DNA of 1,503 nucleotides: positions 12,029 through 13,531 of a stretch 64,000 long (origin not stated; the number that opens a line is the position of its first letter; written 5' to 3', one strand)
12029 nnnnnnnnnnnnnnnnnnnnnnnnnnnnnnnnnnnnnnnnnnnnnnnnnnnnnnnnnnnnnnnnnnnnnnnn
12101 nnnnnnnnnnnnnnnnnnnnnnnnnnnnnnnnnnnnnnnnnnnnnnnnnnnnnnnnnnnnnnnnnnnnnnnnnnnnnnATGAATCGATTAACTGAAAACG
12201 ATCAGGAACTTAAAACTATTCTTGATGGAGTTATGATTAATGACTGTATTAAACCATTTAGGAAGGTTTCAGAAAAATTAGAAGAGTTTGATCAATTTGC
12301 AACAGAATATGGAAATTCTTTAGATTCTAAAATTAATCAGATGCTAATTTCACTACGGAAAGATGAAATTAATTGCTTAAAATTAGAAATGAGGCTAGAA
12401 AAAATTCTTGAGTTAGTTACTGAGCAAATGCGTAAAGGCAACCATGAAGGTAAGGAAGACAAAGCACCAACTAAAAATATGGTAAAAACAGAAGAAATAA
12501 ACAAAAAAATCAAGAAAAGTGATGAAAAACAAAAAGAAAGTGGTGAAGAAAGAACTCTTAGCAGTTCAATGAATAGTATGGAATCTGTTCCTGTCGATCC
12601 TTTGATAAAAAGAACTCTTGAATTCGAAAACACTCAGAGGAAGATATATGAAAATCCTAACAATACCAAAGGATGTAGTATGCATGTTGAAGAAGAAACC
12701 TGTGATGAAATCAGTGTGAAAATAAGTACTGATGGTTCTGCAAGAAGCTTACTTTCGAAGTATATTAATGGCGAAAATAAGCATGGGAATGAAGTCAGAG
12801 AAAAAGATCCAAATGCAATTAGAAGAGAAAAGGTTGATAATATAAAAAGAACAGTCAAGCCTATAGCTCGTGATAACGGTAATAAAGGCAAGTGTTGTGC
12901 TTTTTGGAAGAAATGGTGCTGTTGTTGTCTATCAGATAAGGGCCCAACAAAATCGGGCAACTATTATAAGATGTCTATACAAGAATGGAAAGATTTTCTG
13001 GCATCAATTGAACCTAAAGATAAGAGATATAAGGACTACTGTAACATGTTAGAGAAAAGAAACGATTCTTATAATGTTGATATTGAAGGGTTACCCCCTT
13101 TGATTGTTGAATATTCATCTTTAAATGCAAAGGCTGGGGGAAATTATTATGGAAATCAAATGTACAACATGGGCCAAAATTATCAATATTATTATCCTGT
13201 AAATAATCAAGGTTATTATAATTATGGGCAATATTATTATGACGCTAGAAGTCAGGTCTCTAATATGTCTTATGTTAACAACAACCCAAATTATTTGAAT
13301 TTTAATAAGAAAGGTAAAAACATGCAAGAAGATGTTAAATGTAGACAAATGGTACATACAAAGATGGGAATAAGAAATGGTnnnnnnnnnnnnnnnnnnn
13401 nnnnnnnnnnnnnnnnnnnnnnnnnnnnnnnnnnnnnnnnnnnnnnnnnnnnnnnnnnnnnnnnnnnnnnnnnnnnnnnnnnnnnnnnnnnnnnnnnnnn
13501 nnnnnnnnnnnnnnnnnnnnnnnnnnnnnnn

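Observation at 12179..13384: Cys-cluster / Tyr-Asn-rich low-complexity protein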

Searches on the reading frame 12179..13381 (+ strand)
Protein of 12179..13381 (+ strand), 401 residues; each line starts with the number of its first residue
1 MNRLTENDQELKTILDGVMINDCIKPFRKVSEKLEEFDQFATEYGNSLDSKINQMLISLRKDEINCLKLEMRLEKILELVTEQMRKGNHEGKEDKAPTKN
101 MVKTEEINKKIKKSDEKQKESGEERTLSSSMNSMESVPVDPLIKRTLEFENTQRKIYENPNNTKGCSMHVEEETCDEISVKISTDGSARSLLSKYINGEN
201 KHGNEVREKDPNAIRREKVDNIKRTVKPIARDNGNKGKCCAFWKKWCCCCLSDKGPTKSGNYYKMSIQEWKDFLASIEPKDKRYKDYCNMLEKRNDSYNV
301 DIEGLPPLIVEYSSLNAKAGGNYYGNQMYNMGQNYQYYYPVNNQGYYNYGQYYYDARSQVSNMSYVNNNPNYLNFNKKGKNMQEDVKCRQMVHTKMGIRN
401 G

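Call 3: search_protein_families(library=pfam, proteins=[window:12179-13381:+], max_evalue=0.1)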
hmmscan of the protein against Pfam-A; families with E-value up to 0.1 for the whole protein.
window:12179-13381:+ (401 aa): 2 families
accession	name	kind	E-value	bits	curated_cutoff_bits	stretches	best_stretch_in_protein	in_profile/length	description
PF21109.2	Stonustoxin_helical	-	0.004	17.7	27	1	19-77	17-71/96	Stonustoxin helical domain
PF10152.14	CCDC53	-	0.068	14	24.6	0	40-143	11-116/147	Subunit CCDC53 of WASH complex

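Call 4: find_homologous_proteins(query=window:12179-13381:+, max_evalue=0.01)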
Query window:12179-13381:+ (401 aa): 7 proteins with E <= 0.01 among 2010 candidates.
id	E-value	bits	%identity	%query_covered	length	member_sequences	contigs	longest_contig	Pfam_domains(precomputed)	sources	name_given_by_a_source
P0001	4.3e-250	848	93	100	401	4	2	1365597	-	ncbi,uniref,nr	ncbi:hypothetical protein CmeUKMEL1_14195 [Cryptosporidium meleagridis]|uniref:Uncharacterized prote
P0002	9.7e-223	758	85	100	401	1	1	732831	-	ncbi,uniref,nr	ncbi:uncharacterized protein ELE39_000125 [Cryptosporidium sp. chipmunk genotype I]|uniref:uncharact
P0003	6.8e-205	699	77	100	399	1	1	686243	-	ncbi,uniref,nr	ncbi:uncharacterized protein cubi_03600 [Cryptosporidium ubiquitum]|uniref:Uncharacterized protein n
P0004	7.0e-180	617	69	99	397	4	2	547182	-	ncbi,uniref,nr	ncbi:hypothetical protein OIY81_203 [Cryptosporidium canis]|uniref:Uncharacterized protein n=1 Tax=C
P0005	6.9e-160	551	66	100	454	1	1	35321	-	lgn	-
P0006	8.7e-125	435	53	97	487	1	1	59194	-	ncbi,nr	ncbi:hypothetical protein HWI79_2696 [Cryptosporidium felis]|nr:hypothetical protein HWI79_2696 [Cry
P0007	1.2e-49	188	40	49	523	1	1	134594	-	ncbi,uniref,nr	ncbi:hypothetical protein FG379_000523 [Cryptosporidium bovis]|uniref:uncharacterized protein n=1 Ta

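Call 7: find_homologous_proteins(query=A1, max_evalue=0.01)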
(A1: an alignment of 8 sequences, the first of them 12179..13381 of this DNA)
Query A1 (8 sequences) (401 aa, profile of the alignment): 9 proteins with E <= 0.01 among 8000 candidates.
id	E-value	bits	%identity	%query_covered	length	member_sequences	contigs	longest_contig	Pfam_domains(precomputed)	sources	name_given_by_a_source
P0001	8.8e-228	774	93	100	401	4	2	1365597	-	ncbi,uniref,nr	ncbi:hypothetical protein CmeUKMEL1_14195 [Cryptosporidium meleagridis]|uniref:Uncharacterized prote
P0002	1.8e-224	763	85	100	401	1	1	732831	-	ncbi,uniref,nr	ncbi:uncharacterized protein ELE39_000125 [Cryptosporidium sp. chipmunk genotype I]|uniref:uncharact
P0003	1.9e-221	753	77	100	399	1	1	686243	-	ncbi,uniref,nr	ncbi:uncharacterized protein cubi_03600 [Cryptosporidium ubiquitum]|uniref:Uncharacterized protein n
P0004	3.1e-212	723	69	99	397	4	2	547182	-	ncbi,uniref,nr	ncbi:hypothetical protein OIY81_203 [Cryptosporidium canis]|uniref:Uncharacterized protein n=1 Tax=C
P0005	1.8e-201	687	66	100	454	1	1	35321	-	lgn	-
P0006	2.9e-197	674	53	97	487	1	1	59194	-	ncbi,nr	ncbi:hypothetical protein HWI79_2696 [Cryptosporidium felis]|nr:hypothetical protein HWI79_2696 [Cry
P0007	7.3e-153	527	40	49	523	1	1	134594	-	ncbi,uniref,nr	ncbi:hypothetical protein FG379_000523 [Cryptosporidium bovis]|uniref:uncharacterized protein n=1 Ta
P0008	1.8e-137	477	31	98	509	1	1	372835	-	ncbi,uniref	ncbi:hypothetical protein RS030_142166 [Cryptosporidium xiaoi]|uniref:Uncharacterized protein n=1 Ta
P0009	6.6e-97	343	39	51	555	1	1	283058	-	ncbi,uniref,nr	ncbi:hypothetical protein FG386_002195 [Cryptosporidium ryanae]|uniref:uncharacterized protein n=1 T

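Call 15: find_encoding_contigs(protein=window:12179-13381:+, flank=6000, max_places=4)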
Protein window:12179-13381:+ (401 aa): 24 contigs read that carry it; 4 places shown.
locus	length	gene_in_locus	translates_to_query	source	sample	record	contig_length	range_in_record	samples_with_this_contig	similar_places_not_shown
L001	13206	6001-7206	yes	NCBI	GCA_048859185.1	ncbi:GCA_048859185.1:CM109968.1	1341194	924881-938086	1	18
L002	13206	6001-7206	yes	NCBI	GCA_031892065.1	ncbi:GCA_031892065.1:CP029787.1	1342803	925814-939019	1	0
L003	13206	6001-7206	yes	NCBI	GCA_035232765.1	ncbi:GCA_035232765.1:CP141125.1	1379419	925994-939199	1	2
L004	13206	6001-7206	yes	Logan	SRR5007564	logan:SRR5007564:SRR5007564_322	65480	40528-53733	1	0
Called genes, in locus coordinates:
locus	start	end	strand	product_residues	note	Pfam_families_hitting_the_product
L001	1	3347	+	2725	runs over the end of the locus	PF00289:Biotin_carb_N, PF02655:ATP-grasp_3 (faint), PF02786:CPSase_L_D2, PF07478:Dala_Dala_lig_C (weak), PF02785:Biotin_carb_C, PF00364:Biotin_lipoyl, PF08326:ACC_central, PF01039:Carboxyl_trans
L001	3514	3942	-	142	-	PF02966:DIM1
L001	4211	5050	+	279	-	-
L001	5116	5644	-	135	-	PF09805:Nop25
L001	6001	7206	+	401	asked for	-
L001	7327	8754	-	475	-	PF13696:zf-CCHC_2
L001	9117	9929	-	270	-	-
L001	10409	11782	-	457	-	PF01490:Aa_trans, PF03222:Trp_Tyr_perm (weak)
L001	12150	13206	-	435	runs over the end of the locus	-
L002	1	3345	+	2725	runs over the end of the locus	PF00289:Biotin_carb_N, PF02655:ATP-grasp_3 (faint), PF02786:CPSase_L_D2, PF07478:Dala_Dala_lig_C (weak), PF02785:Biotin_carb_C, PF00364:Biotin_lipoyl, PF08326:ACC_central, PF01039:Carboxyl_trans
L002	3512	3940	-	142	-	PF02966:DIM1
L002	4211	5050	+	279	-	-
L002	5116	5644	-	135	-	PF09805:Nop25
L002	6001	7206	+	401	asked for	-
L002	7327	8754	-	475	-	PF13696:zf-CCHC_2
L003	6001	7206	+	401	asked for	-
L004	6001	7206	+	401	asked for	-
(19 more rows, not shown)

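Call 16: predict_structure(alignment_id=A1)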
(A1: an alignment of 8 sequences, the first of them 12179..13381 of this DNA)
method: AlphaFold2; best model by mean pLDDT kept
length: 401 residues; sequences in the alignment: 8
mean_pLDDT: 40.6   pTM: 0.22
mean pLDDT of the five models: 40.6, 40.6, 37.4, 37.2, 34.7
residues with pLDDT >= 90: 0; 70-90: 22; 50-70: 56; < 50: 323
segments of 3 or more residues with pLDDT < 50: 55-59, 88-154, 156-401
pLDDT, mean of each block of 10 residues (from residue 1): 64 75 69 64 55 49 53 66 56 39 31 31 28 29 37 45 37 34 36 45 35 34 29 31 28 36 44 43 40 37 31 31 27 26 26 29 31 37 43 41 30
secondary structure, 60 per line:
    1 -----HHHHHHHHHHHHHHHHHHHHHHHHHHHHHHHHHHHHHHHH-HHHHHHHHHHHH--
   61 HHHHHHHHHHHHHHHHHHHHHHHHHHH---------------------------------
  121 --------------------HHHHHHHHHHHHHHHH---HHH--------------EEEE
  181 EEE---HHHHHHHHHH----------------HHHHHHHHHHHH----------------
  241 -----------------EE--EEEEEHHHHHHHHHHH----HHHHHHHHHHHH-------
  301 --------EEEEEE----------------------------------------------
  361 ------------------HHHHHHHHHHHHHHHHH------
elements in order: H6-45 H47-58 H61-87 H141-156 E177-183 H187-196 H213-224 E262-266 H267-277 H282-293 E309-314 H379-395

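Call 27: find_encoding_contigs(protein=P0001, flank=4000, max_places=1)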
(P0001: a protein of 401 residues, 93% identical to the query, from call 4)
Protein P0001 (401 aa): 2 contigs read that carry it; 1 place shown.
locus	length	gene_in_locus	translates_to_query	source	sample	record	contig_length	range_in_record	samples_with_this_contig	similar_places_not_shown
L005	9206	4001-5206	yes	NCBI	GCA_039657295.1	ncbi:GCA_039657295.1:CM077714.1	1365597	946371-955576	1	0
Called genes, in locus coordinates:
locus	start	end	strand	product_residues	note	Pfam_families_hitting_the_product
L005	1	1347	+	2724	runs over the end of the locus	PF00289:Biotin_carb_N, PF02655:ATP-grasp_3 (faint), PF02786:CPSase_L_D2, PF07478:Dala_Dala_lig_C (weak), PF02785:Biotin_carb_C, PF00364:Biotin_lipoyl, PF08326:ACC_central, PF01039:Carboxyl_trans, +1 more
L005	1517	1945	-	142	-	PF02966:DIM1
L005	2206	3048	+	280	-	-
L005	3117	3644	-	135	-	PF09805:Nop25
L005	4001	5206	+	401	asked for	-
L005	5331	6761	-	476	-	PF13696:zf-CCHC_2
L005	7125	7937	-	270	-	-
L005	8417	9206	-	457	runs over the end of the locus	PF01490:Aa_trans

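Call 28: find_encoding_contigs(protein=P0003, flank=4000, max_places=1)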
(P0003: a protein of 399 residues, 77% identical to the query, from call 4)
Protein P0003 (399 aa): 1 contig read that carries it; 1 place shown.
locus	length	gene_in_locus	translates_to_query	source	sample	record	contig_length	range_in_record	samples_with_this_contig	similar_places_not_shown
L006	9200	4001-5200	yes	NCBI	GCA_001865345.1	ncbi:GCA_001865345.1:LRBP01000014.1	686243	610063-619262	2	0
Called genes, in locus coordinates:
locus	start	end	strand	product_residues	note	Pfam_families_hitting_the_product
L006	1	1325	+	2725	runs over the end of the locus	PF00289:Biotin_carb_N, PF02655:ATP-grasp_3 (faint), PF02786:CPSase_L_D2, PF07478:Dala_Dala_lig_C (weak), PF02785:Biotin_carb_C, PF00364:Biotin_lipoyl, PF08326:ACC_central, PF01039:Carboxyl_trans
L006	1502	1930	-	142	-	PF02966:DIM1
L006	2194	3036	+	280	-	-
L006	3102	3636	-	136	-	PF09805:Nop25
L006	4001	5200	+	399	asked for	-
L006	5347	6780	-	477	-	PF13696:zf-CCHC_2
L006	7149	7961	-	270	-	-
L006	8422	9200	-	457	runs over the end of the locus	PF01490:Aa_trans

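Call 29: find_encoding_contigs(protein=P0007, flank=4000, max_places=1)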
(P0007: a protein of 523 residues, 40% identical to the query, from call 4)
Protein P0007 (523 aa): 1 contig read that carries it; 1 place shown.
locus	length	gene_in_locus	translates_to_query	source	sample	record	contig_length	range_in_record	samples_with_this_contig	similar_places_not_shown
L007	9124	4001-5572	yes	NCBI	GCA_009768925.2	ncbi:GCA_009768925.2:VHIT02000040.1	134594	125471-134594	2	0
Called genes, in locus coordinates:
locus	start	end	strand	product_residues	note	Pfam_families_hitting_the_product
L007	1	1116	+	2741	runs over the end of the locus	PF00289:Biotin_carb_N, PF02655:ATP-grasp_3 (weak), PF02786:CPSase_L_D2, PF07478:Dala_Dala_lig_C, PF02785:Biotin_carb_C, PF21385:ACCA_BT (weak), PF08326:ACC_central, PF01039:Carboxyl_trans, +1 more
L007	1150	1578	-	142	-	PF02966:DIM1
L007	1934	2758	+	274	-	-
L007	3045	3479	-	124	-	PF09805:Nop25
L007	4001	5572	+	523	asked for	-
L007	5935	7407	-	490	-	PF13696:zf-CCHC_2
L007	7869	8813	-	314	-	-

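Call 31: search_protein_representatives(alignment_id=A2)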
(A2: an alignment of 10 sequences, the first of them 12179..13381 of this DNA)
Query: 10 sequences, 401 profile positions. Proteins with E-value up to 0.001 (for the whole library): 6; up to 1e-10: 5; up to 1e-30: 5. The best 6 are listed.
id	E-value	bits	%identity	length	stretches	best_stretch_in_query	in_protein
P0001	8.6e-220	746.1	-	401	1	1-399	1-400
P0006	2.6e-187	639.2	-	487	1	1-400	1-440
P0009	5.1e-153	526.2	-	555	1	1-400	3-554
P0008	7.4e-152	522.4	-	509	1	1-400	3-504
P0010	7.2e-31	124.0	-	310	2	148-314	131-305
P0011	4.3e-05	39.1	-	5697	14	293-327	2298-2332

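Call 34: find_encoding_contigs(protein=P0010, flank=5000, max_places=3)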
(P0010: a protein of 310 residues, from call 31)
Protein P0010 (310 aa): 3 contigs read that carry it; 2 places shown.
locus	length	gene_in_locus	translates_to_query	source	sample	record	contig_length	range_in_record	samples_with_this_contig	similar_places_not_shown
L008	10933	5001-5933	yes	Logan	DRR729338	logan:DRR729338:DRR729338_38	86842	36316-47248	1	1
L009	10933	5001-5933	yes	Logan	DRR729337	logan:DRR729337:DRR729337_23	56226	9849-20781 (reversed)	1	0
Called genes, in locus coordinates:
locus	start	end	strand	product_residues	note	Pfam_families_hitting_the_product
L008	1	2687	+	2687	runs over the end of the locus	PF00289:Biotin_carb_N, PF02655:ATP-grasp_3 (faint), PF02786:CPSase_L_D2, PF07478:Dala_Dala_lig_C (faint), PF02785:Biotin_carb_C, PF00364:Biotin_lipoyl, PF08326:ACC_central, PF01039:Carboxyl_trans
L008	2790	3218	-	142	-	PF02966:DIM1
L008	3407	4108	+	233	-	-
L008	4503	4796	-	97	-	-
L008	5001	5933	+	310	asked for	-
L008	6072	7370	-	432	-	PF13696:zf-CCHC_2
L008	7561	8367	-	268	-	-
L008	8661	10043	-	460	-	PF01490:Aa_trans, PF03222:Trp_Tyr_perm (weak)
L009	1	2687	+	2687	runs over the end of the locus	PF00289:Biotin_carb_N, PF02655:ATP-grasp_3 (faint), PF02786:CPSase_L_D2, PF07478:Dala_Dala_lig_C (faint), PF02785:Biotin_carb_C, PF00364:Biotin_lipoyl, PF08326:ACC_central, PF01039:Carboxyl_trans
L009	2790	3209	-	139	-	PF02966:DIM1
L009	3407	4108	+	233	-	-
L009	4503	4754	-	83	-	-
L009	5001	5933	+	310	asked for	-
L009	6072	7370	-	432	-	PF13696:zf-CCHC_2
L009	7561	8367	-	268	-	-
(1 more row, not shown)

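Call 35: list_cluster_members(proteins=[P0010, P0005])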
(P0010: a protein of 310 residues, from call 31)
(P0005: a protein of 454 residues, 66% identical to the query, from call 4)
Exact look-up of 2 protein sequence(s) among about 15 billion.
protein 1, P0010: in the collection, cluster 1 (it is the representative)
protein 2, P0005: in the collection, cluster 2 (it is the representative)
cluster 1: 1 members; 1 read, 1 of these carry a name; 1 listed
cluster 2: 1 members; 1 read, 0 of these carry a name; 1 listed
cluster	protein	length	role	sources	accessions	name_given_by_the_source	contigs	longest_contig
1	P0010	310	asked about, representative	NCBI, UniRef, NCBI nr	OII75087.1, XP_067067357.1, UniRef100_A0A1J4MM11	hypothetical protein cand_004480 [Cryptosporidium andersoni] | Uncharacterized protein n=1 Tax=Cryptosporidium andersoni TaxID=117008 ...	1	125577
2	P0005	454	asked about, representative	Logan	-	-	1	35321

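Call 52: search_solved_structures(query=A2, max_evalue=10)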
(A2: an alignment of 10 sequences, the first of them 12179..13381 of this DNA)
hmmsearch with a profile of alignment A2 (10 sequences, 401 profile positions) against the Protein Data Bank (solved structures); distinct sequences matched with E-value up to 10: 1.
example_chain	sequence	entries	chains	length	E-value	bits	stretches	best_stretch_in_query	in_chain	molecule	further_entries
9mu7_L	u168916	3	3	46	0.99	11.5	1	193-229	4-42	DNA-directed RNA polymerase II subunit RPB12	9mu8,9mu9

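Call 69: find_homologous_proteins(query=P0010, max_evalue=0.01)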
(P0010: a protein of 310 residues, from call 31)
Query P0010 (310 aa): 3 proteins with E <= 0.01 among 1663 candidates.
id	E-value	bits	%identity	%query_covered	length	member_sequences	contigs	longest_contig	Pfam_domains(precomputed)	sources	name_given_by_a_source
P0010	2.8e-195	665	100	100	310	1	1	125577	-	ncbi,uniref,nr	ncbi:hypothetical protein cand_004480 [Cryptosporidium andersoni]|uniref:Uncharacterized protein n=1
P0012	1.5e-166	571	90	100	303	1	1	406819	-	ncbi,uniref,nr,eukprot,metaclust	ncbi:uncharacterized protein CMU_005920 [Cryptosporidium muris RN66]|uniref:Uncharacterized protein 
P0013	2.2e-153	528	82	100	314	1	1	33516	-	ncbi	ncbi:hypothetical protein ACR3K2_30910 [Cryptosporidium serpentis]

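Call 79: fold_search(model_id=the predicted structure, library=pdb)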
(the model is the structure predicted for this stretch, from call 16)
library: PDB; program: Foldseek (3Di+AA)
matches with E <= 10: 20; with E <= 0.001: 0
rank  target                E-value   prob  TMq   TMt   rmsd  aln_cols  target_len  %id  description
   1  8k25_A                2.0e+00  0.09  0.06  0.22  13.7        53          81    8  Structure of Cas1-Cas2-dsDNA complex (released 2024-07-17)
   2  8k26_A                3.9e+00  0.06  0.05  0.21  12.9        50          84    8  Structure of Cas1-Cas2 complex (released 2024-07-17)
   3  5bu8_A                4.7e+00  0.07  0.12  0.22  39.1       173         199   15  HK620 Tail Needle crystallized at pH 7.5 and derivatized with Xenon (released 2015-11-25)
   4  9rkv_G                5.1e+00  0.01  0.06  0.08  25.6       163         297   12  Agrobacterium phage 7-7-1 tail fibers (released 2025-12-10)
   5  9p11_A                5.8e+00  0.03  0.05  0.02  14.4        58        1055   16  Cas1-Cas2/3 integrase, heterohexameric assembly (released 2025-10-22)
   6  2k06_MODEL_1_A        6.2e+00  0.02  0.08  0.20  18.8       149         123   11  Solution structure of the aminoterminal domain of E. coli NusG (released 2009-02-03)
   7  9p1d_B                7.0e+00  0.03  0.05  0.18  14.5        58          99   16  Cas1-Cas2/3 integrase bound to foreign dsDNA fragment (released 2025-10-22)
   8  2p6t_B                7.0e+00  0.01  0.06  0.12  20.4       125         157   12  CRYSTAL STRUCTURE OF TRANSCRIPTIONAL REGULATOR NMB0573 and L-LEUCINE COMPLEX FROM NEISSERIA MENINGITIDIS (released 2007-04-03)
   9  8flj_N                7.5e+00  0.02  0.05  0.02  14.4        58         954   16  Cas1-Cas2/3 integrase and IHF bound to CRISPR leader, repeat and foreign DNA (released 2023-09-06)
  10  1cl3_MODEL_1_A        8.0e+00  0.01  0.05  0.10   9.3        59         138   15  MOLECULAR INSIGHTS INTO PEBP2/CBF-SMMHC ASSOCIATED ACUTE LEUKEMIA REVEALED FROM THE THREE-DIMENSIONAL STRUCTUR (released 2000-01-01)
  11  4pcq_A                8.0e+00  0.01  0.06  0.14  16.5        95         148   14  Crystal Structure of MtbAldR (Rv2779c) (released 2015-05-06)
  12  9p1d_A                8.6e+00  0.02  0.05  0.02  14.5        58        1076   16  Cas1-Cas2/3 integrase bound to foreign dsDNA fragment (released 2025-10-22)
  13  9evs_1b               8.6e+00  0.01  0.06  0.15  16.4       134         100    8  Structure of the flowering plant mitoribosome with P-site tRNA (released 2025-09-03)
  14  8k21_A                9.1e+00  0.02  0.05  0.24  14.3        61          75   10  Cas1-Cas2-dsDNA subregion in ICP1 Csy-DNA-Cas1-2/3 complex (released 2024-07-17)
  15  2i0x                  9.1e+00  0.02  0.05  0.22  15.4        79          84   14  Hypothetical protein PF1117 from Pyrococcus furiosus (released 2006-10-10)
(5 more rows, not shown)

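Call 81: search_protein_families(library=pfam, alignment_id=A5, max_evalue=1)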
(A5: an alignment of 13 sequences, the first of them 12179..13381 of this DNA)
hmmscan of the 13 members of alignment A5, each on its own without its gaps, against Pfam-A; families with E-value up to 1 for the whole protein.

A. member 1, window:12179-13381:+ (401 aa): 2 families
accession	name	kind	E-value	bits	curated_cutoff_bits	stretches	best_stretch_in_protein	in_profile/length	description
PF21109.2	Stonustoxin_helical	-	0.004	17.7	27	1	19-77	17-71/96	Stonustoxin helical domain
PF10152.14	CCDC53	-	0.068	14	24.6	1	40-143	11-116/147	Subunit CCDC53 of WASH complex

B. families by the number of members that match (of 13 scanned): 7 families
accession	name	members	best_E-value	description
PF21109.2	Stonustoxin_helical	4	0.004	Stonustoxin helical domain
PF10152.14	CCDC53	2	0.068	Subunit CCDC53 of WASH complex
PF01391.23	Collagen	1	0.00031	Collagen triple helix repeat (20 copies)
PF11822.15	BTB_SANBR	1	0.052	SANT and BTB domain regulator of CSR, BTB domain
PF19230.4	DUF5883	1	0.071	Family of unknown function (DUF5883)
PF21307.2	Glyco_hydro_95_C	1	0.37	Glycoside hydrolase family 95, C-terminal domain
PF22428.2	Dis32-like_C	1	0.72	DIS3-like exonuclease 2-like, C-terminal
